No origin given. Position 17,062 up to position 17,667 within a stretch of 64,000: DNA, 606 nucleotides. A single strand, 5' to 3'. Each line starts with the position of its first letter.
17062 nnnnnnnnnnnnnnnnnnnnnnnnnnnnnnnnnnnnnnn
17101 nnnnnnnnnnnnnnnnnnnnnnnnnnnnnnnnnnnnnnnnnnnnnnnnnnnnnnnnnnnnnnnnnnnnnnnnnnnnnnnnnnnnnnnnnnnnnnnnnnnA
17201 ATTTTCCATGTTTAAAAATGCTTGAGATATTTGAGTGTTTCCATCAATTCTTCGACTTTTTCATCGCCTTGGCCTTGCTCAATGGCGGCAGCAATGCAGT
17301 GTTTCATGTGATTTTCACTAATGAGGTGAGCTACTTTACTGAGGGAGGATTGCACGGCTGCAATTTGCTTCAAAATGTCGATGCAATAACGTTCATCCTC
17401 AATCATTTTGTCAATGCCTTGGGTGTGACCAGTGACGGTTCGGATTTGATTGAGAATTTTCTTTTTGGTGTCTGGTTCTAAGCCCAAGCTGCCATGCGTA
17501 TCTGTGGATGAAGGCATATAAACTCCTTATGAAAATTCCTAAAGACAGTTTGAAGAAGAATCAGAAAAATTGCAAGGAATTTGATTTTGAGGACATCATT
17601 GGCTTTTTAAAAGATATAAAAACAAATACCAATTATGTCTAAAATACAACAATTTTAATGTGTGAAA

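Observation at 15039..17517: CsoR (copper sensor) - DUF2419 queuosine-salvage - tgt operon: metal-gated queuine salvage?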

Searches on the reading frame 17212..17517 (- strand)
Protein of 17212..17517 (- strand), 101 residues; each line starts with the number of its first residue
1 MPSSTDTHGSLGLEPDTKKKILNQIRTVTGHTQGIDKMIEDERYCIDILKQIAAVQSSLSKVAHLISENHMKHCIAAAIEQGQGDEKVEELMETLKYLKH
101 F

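Call 3: search_protein_families(library=pfam, proteins=[window:17212-17517:-], max_evalue=0.01)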
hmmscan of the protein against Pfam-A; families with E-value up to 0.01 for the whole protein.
window:17212-17517:- (101 aa): 2 families
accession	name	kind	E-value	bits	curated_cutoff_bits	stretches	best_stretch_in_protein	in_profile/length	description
PF02583.22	Trns_repr_metal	-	1.3e-27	96.5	22.8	1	18-96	2-77/78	Metal-sensitive transcriptional repressor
PF10372.14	CdaS_N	-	0.0041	17.6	27.2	1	13-71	6-62/69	Diadenylate cyclase CdaS, N-terminal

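Call 4: search_protein_families(library=ncbifam, proteins=[window:17212-17517:-], max_evalue=0.01)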
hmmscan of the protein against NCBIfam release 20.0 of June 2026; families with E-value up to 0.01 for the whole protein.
window:17212-17517:- (101 aa): 3 families
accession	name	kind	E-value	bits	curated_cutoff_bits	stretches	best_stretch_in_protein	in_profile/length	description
NF052430.1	repress_RicR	exception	9.5e-19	67.8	175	1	18-91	8-80/93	copper-sensing transcriptional repressor RicR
NF008464.0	PRK11352.1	equivalog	3.3e-09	37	133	1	14-77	4-67/91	formaldehyde-responsive transcriptional repressor FrmR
NF011613.0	PRK15039.1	equivalog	3e-06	27.8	138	1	18-94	8-84/90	Ni(II)/Co(II)-binding transcriptional repressor RcnR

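Call 14: list_cluster_members(proteins=[window:17212-17517:-, window:16249-17199:-, window:15039-16247:-, window:18262-19311:-, window:13951-15042:+])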
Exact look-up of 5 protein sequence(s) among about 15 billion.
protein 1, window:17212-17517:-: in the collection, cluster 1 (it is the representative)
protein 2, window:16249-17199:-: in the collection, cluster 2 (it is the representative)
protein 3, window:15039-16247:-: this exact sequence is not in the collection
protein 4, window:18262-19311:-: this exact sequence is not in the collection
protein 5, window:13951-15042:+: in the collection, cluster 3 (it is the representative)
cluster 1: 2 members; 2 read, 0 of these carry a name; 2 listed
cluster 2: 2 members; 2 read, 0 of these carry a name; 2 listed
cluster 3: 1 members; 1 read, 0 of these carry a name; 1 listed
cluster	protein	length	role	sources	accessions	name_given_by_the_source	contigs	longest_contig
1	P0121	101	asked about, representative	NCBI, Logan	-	-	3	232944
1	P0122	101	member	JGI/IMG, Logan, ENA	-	-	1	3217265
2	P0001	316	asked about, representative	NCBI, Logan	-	-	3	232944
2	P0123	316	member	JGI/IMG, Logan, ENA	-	-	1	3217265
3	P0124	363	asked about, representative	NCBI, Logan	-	-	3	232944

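Call 22: find_homologous_proteins(query=window:17212-17517:-, max_evalue=1e-8)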
Query window:17212-17517:- (101 aa): 83 proteins with E <= 1e-8 among 85 candidates.
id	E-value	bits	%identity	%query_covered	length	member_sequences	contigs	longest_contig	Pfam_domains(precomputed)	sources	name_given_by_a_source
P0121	2.5e-59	215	100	100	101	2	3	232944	PF02583.23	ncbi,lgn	-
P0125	1.3e-52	194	89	100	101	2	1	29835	PF02583.23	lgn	-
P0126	1.0e-44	168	77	100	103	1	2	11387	PF02583.23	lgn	-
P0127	1.6e-43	165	78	97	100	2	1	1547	PF02583.23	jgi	-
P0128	2.7e-42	161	73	100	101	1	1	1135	PF02583.23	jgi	jgi:DNA-binding FrmR family transcriptional regulator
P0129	7.9e-42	159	73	97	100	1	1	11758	PF02583.23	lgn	-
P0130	1.1e-41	159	74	100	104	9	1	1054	PF02583.23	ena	-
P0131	1.3e-41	159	74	97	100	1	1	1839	PF02583.23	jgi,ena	-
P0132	2.5e-40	154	71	100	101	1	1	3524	PF02583.23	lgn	-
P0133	9.3e-40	153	71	93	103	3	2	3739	PF02583.23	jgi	-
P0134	9.1e-39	149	70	98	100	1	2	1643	PF02583.23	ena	-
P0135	1.0e-38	149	71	96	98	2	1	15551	PF02583.23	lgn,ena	-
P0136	1.9e-37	145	69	96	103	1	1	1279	PF02583.23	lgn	-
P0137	9.4e-34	133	61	100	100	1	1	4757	PF02583.23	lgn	-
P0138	5.3e-33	131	59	92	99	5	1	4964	PF02583.23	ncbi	-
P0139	7.4e-33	131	59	92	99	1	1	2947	PF02583.23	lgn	-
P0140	9.7e-33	130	62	98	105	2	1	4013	PF02583.23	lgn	-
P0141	1.4e-32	130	58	92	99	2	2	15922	PF02583.23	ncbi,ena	-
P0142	2.7e-32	129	62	92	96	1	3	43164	PF02583.23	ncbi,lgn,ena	-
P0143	3.8e-32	128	66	90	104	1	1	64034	PF02583.23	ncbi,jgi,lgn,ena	-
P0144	5.8e-32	128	62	92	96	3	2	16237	PF02583.23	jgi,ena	-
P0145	7.6e-32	127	65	92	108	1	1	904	PF02583.23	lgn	-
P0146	8.4e-32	127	64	90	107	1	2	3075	PF02583.23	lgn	-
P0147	1.6e-31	126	61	92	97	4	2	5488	PF02583.23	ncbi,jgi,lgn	-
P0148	1.9e-31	126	63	93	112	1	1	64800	PF02583.23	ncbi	-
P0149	2.3e-31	126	65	90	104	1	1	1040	PF02583.23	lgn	-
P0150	3.2e-31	125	65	90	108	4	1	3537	PF02583.23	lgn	-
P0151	3.2e-31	125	61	97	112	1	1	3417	PF02583.23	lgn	-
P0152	3.5e-31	125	65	90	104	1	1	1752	PF02583.23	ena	-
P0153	3.6e-31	125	65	90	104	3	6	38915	PF02583.23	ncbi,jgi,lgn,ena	-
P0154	6.0e-31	124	64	90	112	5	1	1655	PF02583.23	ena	-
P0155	6.9e-31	124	60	95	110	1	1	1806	PF02583.23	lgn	-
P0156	7.2e-31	124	64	90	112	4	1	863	PF02583.23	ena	-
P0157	7.4e-31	124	63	92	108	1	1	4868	PF02583.23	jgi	-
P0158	9.9e-31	124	64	91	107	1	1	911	PF02583.23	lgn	-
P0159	1.5e-30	123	64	90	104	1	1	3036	PF02583.23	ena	-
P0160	1.7e-30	123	60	90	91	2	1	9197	PF02583.23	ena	-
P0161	1.7e-30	123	60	97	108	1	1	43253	PF02583.23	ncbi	-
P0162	1.9e-30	123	60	92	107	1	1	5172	PF02583.23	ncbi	-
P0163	2.1e-30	123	63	90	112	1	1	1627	PF02583.23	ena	-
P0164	2.6e-30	122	63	89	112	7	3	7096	PF02583.23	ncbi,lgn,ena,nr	ncbi:metal-sensitive transcriptional regulator [Candidatus Bipolaricaulota bacterium]|nr:metal-sensi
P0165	2.8e-30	122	59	92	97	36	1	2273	PF02583.23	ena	-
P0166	3.1e-30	122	62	90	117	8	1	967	PF02583.23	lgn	-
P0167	3.7e-30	122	62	92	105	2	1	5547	PF02583.23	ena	-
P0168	3.8e-30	122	62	90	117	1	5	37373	PF02583.23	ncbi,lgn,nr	ncbi:MAG: metal-sensitive transcriptional regulator [Candidatus Bipolaricaulota bacterium]|nr:metal-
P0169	4.2e-30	122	62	92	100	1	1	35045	PF02583.23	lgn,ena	-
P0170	4.3e-30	122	63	90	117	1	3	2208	PF02583.23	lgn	-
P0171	6.9e-30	121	61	92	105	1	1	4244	PF02583.23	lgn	-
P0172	9.1e-30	121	57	92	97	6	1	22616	PF02583.23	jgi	jgi:CsoR family transcriptional regulator, copper-sensing transcriptional repressor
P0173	9.6e-30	121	62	91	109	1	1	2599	PF02583.23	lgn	-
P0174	1.1e-29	120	61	91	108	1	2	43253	PF02583.23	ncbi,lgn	-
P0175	1.4e-29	120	62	90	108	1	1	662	PF02583.23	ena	-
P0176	1.6e-29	120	58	95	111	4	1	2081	PF02583.23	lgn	-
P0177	2.5e-29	119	59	93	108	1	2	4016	PF02583.23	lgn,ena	-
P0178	2.8e-29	119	61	92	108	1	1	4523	PF02583.23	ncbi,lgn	-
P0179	2.9e-29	119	60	92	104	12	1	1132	PF02583.23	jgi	-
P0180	2.9e-29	119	60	92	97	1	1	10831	PF02583.23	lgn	-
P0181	3.2e-29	119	62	90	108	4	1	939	PF02583.23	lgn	-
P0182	3.9e-29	119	59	92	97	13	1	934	PF02583.23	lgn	-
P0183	4.7e-29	118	59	97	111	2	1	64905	PF02583.23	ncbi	ncbi:MAG: metal-sensitive transcriptional regulator [Candidatus Bipolaricaulia bacterium]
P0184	6.3e-29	118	57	92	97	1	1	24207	PF02583.23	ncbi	-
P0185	6.6e-29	118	61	89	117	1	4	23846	PF02583.23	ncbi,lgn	ncbi:MAG: metal-sensitive transcriptional regulator [Candidatus Acetothermia bacterium]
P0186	9.3e-29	117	62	94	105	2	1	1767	PF02583.23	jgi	-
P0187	1.9e-28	116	59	92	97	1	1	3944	PF02583.23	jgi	-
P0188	2.6e-28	116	58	95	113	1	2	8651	PF02583.23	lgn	-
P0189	3.1e-28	116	60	90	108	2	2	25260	PF02583.23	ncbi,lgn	-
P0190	3.1e-28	116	61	89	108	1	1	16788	PF02583.23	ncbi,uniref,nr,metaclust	uniref:Protein containing DUF156 n=1 Tax=uncultured organism TaxID=155900 RepID=M1PUN9_9ZZZZ|nr:prot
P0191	4.0e-28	115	61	89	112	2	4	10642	PF02583.23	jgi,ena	-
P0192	5.6e-28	115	59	90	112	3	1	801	PF02583.23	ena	-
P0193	6.4e-28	115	60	90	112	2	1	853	PF02583.23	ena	-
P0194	7.0e-28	115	56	92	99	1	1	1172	PF02583.23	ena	-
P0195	1.1e-27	114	55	94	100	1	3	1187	PF02583.23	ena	-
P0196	5.8e-26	108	57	92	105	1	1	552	PF02583.23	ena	-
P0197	2.0e-25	107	57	90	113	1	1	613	PF02583.23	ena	-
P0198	5.9e-25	105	51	98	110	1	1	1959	PF02583.23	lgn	-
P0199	7.5e-25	105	53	92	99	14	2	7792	PF02583.23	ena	-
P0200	2.0e-20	91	67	63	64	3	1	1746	PF02583.23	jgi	-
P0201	7.5e-19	86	49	91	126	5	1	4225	PF02583.23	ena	-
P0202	1.2e-18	85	65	65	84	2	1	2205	PF02583.23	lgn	-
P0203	1.4e-13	69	37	89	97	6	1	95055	PF02583.23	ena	-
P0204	4.5e-13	67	39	88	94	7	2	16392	PF02583.23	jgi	jgi:DNA-binding FrmR family transcriptional regulator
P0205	3.1e-11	61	62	51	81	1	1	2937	PF02583.23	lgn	-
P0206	2.5e-9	55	39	73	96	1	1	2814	PF02583.23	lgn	-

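Call 24: find_related_loci(query=A2, collection=metagenome_contigs, flank=6000)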
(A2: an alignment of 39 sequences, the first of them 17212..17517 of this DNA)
Query A2 (101 aa) in metagenome_contigs; peptide patterns used: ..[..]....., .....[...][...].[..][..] (x = any residue, [..] = any of these).
253 stretches matched a pattern; 173 encode a relative of the query (tblastn E <= 1e-3); the best 80 are kept; 80 distinct loci.
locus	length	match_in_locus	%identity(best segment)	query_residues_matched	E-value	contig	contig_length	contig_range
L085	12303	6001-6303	95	1-101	4e-63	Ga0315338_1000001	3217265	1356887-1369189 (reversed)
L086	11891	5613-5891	81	9-101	1e-49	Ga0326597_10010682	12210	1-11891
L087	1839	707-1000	74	4-101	2e-48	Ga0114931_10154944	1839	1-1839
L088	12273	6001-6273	66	9-99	2e-38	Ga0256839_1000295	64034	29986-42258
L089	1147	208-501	60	4-101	2e-39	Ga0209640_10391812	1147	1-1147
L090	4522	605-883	58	9-101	7e-38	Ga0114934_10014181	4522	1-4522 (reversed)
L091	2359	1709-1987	61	9-101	1e-37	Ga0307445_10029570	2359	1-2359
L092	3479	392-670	60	9-101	4e-37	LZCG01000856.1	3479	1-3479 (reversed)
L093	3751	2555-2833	61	9-101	5e-37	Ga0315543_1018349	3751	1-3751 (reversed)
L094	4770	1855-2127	65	9-99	1e-36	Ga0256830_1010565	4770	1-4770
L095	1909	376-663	60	4-99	1e-36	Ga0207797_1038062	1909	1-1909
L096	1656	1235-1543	55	1-101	9e-37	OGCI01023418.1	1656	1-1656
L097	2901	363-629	64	9-97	2e-36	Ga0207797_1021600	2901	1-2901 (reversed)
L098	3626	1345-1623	60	9-101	2e-36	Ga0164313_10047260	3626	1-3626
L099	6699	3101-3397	58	3-101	5e-36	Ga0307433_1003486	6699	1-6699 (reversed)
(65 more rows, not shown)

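Call 46: find_encoding_contigs(protein=P0135, flank=8000, max_places=3)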
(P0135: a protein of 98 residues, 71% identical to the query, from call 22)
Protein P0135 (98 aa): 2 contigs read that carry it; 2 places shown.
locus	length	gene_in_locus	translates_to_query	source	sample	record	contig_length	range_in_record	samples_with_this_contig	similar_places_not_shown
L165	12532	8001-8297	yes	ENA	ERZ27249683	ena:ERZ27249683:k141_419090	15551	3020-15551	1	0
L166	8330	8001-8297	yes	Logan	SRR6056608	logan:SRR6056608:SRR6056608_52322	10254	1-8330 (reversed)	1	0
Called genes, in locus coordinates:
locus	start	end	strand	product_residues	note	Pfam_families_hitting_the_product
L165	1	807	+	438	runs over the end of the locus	PF02163:Peptidase_M50, PF00595:PDZ (faint), PF13180:PDZ_2 (weak), PF17820:PDZ_6 (weak), PF13180:PDZ_2 (weak)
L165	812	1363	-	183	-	PF00625:Guanylate_kin, PF13191:AAA_16 (faint), PF13671:AAA_33 (faint)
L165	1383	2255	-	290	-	PF03755:YicC-like_N, PF08340:YicC-like_C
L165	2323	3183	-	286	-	PF00294:PfkB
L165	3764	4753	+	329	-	PF00497:SBP_bac_3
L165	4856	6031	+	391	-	PF00528:BPD_transp_1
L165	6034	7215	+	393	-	PF00528:BPD_transp_1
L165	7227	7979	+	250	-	PF02463:SMC_N, PF09818:ABC_ATPase (faint), PF13175:AAA_15 (faint), PF00005:ABC_tran, PF13401:AAA_22 (faint), PF13304:AAA_21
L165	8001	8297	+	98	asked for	PF02583:Trns_repr_metal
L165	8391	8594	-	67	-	PF00313:CSD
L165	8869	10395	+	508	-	PF01676:Metalloenzyme, PF06415:iPGM_N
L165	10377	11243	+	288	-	PF00348:polyprenyl_synt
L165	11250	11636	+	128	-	PF03780:Asp23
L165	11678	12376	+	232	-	PF01209:Ubie_methyltran, PF13489:Methyltransf_23, PF13847:Methyltransf_31, PF08241:Methyltransf_11, PF08242:Methyltransf_12, PF13649:Methyltransf_25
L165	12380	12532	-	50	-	?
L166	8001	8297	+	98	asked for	PF02583:Trns_repr_metal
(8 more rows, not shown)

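Call 47: find_encoding_contigs(protein=P0126, flank=8000, max_places=3)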
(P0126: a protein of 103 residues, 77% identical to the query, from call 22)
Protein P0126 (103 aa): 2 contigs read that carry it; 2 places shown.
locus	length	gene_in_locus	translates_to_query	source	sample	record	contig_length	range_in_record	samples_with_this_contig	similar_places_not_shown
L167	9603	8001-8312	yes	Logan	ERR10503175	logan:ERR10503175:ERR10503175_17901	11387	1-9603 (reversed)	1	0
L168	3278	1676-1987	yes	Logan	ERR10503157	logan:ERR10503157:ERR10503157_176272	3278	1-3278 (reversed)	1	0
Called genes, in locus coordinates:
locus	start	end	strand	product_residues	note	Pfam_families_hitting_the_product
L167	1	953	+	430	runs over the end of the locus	PF08245:Mur_ligase_M (weak), PF02875:Mur_ligase_C, PF27239:FOL3_C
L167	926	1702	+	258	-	PF01255:Prenyltransf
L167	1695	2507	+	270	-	PF01148:CTP_transf_1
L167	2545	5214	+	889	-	PF01411:tRNA-synt_2c, PF07973:tRNA_SAD, PF02272:DHHA1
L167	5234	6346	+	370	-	PF00696:AA_kinase, PF01472:PUA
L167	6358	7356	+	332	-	PF00814:TsaD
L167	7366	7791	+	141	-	-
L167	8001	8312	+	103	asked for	PF02583:Trns_repr_metal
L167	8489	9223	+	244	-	PF02683:DsbD_TM (weak), PF13386:DsbD_2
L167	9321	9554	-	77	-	PF04014:MazE_antitoxin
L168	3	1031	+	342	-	?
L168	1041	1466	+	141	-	-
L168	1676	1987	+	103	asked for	PF02583:Trns_repr_metal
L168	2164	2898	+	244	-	PF02683:DsbD_TM (weak), PF13386:DsbD_2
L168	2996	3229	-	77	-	PF04014:MazE_antitoxin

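Call 48: find_encoding_contigs(protein=P0137, flank=5000, max_places=3)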
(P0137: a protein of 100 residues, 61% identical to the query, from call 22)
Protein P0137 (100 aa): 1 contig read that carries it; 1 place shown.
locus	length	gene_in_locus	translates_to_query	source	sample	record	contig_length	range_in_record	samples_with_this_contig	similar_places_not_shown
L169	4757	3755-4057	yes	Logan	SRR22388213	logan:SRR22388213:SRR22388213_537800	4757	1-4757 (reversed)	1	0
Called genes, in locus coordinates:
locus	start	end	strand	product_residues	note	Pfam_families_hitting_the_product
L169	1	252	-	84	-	?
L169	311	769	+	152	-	PF06695:Sm_multidrug_ex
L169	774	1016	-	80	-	-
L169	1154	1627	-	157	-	PF04214:DUF411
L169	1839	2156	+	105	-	-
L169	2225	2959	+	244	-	-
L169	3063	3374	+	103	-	PF00403:HMA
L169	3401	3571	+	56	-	PF04945:YHS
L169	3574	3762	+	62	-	-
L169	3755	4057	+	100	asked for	PF02583:Trns_repr_metal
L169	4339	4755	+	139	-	?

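Call 54: search_protein_families(library=pfam, proteins=[L167:8489-9223:+, L167:7366-7791:+], max_evalue=0.0001)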
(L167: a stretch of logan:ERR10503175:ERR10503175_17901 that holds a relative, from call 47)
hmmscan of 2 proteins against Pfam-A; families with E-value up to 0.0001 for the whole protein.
L167:8489-9223:+ (244 aa): 2 families
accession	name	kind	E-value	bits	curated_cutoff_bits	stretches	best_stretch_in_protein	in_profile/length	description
PF13386.12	DsbD_2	-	1.9e-08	34.9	24.9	1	10-221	3-199/199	Cytochrome C biogenesis protein transmembrane region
PF02683.22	DsbD_TM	-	4.3e-07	29.9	27.1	1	6-187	5-183/219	Cytochrome C biogenesis protein transmembrane domain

L167:7366-7791:+ (141 aa): 0 families

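Call 55: search_solved_structures(query=window:17212-17517:-, show_alignments=3, max_evalue=0.00001)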
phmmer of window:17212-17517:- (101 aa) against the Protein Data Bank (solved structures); distinct sequences matched with E-value up to 0.00001: 10.
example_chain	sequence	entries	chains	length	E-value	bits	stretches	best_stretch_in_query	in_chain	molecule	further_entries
4m1p_A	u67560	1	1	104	4.1e-21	78.4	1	14-97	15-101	Copper-sensitive operon repressor (CsoR)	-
2hh7_A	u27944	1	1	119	7.8e-20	74.4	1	18-98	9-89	Hypothetical protein CsoR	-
3aai_A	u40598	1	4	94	6.2e-19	71.5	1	8-97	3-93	Copper homeostasis operon regulatory protein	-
5fmn_A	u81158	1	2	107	4.4e-15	59.2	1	15-95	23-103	INRS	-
6ahx_A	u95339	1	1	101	1.1e-12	51.4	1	16-93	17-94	Putative cytosolic protein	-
4adz_A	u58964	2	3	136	2.2e-12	50.5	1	18-94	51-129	CSOR | COPPER SENSITIVE OPERON REPRESSOR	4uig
7mq1_A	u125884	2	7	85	1.1e-09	41.9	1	17-98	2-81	Copper-sensing transcriptional repressor csoR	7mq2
7mq3_A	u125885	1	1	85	3.2e-09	40.4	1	17-98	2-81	Copper-sensing transcriptional repressor csoR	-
5lcy_A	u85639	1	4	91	3.1e-07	34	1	14-89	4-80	Frmr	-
5lbm_A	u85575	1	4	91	1.4e-06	31.9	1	14-75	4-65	Transcriptional repressor FrmR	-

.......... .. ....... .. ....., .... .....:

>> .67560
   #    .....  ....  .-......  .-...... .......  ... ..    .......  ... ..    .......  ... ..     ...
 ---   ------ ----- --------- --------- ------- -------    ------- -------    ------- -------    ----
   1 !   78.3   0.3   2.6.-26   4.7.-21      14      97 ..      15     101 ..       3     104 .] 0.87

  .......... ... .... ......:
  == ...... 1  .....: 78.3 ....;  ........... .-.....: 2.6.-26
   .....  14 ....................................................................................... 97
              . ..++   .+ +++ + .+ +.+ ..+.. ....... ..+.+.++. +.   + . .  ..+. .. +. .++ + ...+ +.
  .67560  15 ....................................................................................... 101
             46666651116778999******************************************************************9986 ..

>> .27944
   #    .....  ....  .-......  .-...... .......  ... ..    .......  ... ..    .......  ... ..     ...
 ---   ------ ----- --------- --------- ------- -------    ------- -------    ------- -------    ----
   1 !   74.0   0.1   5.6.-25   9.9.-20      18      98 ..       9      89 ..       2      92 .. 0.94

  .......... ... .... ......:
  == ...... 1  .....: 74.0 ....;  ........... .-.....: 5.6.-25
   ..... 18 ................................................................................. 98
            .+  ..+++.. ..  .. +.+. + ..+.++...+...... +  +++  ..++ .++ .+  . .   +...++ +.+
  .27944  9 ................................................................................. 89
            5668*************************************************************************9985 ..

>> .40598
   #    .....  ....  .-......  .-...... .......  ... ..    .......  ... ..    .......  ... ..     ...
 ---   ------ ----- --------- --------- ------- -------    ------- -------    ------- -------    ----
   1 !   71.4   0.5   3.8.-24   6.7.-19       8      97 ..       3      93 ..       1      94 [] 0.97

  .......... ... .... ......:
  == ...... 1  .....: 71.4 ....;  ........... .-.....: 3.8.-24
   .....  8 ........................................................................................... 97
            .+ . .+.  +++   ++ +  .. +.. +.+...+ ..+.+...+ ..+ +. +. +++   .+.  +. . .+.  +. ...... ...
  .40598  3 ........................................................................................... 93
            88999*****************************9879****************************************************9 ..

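Call 61: find_encoding_contigs(protein=P0134, flank=5000, max_places=3)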
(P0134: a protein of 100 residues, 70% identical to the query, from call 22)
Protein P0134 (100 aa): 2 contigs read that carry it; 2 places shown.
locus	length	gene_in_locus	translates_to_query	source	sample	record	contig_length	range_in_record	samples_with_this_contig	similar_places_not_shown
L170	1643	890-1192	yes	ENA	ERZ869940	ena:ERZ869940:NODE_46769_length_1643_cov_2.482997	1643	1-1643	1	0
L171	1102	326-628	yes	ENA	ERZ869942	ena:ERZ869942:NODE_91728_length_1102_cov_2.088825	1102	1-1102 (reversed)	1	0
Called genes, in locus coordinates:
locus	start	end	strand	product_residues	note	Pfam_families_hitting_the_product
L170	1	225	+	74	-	?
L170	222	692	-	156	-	PF00027:cNMP_binding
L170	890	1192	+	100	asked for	PF02583:Trns_repr_metal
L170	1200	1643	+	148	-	?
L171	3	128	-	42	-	?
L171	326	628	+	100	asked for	PF02583:Trns_repr_metal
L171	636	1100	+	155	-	?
